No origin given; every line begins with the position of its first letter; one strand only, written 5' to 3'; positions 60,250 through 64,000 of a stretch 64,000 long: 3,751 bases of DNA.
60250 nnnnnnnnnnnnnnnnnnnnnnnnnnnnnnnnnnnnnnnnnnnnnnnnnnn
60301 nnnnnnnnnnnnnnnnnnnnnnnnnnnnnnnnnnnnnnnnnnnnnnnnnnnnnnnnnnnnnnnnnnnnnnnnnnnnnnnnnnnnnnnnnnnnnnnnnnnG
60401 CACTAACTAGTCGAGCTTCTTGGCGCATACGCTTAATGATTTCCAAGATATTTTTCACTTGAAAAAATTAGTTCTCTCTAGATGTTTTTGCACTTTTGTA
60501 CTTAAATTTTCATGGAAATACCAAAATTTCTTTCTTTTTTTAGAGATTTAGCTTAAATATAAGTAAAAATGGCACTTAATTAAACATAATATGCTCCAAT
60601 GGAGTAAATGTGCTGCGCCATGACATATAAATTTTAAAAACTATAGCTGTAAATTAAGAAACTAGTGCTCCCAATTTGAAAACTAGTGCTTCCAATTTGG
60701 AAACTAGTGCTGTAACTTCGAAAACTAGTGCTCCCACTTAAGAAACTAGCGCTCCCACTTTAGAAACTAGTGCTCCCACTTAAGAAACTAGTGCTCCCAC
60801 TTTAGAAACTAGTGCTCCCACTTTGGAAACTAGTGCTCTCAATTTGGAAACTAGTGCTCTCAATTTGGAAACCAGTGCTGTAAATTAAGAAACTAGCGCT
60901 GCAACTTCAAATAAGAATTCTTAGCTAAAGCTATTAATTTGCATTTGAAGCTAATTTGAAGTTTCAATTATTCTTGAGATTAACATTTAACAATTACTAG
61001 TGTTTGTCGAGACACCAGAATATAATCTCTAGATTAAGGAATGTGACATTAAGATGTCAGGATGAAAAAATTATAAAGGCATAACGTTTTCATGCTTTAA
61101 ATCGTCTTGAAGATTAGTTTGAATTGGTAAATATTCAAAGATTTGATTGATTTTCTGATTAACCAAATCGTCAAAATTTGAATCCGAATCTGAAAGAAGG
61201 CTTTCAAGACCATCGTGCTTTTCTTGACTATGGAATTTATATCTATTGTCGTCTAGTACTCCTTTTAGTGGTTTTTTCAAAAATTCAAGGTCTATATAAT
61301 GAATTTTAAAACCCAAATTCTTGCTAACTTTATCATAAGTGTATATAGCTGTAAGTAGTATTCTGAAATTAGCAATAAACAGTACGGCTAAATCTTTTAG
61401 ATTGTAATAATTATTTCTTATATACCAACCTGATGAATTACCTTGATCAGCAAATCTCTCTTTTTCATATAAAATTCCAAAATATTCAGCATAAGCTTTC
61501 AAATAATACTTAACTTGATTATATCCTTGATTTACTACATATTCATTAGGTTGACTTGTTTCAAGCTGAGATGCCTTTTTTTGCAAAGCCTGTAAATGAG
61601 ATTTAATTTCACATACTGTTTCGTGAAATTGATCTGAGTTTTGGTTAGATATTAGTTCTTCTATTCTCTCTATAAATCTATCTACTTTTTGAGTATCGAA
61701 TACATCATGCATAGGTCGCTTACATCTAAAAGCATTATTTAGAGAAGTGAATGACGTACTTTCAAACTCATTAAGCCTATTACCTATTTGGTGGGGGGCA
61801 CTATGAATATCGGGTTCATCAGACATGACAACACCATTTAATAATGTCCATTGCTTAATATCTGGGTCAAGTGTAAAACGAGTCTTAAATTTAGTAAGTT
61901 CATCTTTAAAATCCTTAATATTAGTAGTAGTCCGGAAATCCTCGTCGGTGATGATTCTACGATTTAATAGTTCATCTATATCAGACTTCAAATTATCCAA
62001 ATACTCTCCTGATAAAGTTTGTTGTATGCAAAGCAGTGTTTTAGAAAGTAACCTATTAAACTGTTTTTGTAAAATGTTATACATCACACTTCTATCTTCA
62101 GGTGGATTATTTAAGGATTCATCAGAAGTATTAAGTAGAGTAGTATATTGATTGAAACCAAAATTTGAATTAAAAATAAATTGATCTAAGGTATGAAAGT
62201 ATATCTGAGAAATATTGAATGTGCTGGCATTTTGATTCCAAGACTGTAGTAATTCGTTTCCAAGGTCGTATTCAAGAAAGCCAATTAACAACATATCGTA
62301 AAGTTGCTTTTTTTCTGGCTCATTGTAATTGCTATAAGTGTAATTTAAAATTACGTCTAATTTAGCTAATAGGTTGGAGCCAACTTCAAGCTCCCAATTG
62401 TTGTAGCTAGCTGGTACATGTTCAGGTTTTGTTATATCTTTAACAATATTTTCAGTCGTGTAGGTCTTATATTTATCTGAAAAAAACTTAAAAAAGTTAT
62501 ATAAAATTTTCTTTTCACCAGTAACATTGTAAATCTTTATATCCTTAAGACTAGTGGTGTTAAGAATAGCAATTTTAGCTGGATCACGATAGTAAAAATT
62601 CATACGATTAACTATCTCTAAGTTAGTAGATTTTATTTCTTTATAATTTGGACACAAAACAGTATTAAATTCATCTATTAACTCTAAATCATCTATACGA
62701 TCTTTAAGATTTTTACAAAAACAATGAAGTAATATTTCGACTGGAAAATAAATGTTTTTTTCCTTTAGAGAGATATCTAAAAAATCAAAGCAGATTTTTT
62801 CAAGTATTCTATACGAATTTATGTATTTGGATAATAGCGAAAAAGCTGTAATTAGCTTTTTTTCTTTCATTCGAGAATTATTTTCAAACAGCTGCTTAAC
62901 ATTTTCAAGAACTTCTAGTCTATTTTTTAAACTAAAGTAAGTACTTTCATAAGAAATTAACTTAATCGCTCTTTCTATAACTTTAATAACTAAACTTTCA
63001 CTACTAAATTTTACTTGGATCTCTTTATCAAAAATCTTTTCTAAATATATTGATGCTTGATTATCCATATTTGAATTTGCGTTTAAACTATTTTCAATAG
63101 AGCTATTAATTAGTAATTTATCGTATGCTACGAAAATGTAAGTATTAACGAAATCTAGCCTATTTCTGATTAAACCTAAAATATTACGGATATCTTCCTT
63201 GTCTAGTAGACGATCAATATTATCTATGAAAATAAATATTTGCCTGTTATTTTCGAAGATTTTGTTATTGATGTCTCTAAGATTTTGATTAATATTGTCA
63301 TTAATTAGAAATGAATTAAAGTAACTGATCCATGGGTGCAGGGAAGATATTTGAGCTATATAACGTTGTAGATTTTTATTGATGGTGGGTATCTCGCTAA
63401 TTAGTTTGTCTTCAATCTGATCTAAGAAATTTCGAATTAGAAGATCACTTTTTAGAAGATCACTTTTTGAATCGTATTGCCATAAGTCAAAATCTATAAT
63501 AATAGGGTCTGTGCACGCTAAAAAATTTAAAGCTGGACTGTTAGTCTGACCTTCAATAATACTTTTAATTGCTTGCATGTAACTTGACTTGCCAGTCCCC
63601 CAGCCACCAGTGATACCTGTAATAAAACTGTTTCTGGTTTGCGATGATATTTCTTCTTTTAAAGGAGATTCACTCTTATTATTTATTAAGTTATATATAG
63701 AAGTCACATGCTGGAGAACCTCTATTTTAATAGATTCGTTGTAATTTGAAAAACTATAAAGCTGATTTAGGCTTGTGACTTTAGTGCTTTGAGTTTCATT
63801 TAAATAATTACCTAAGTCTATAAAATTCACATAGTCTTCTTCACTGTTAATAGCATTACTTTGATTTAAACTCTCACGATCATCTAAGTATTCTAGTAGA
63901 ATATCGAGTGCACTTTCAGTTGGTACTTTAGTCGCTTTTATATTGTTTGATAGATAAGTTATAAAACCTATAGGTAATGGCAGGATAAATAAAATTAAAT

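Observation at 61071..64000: Giant soluble KAP-family P-loop NTPase with ~600-aa uncharacterised C-terminal region at the window edge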

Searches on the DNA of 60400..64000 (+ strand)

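Call 9: search_dna_similar(query=window:60400-64000:+, collection=plasmids, mode=near)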
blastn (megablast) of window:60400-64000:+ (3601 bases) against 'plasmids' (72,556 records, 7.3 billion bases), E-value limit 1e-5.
No match.
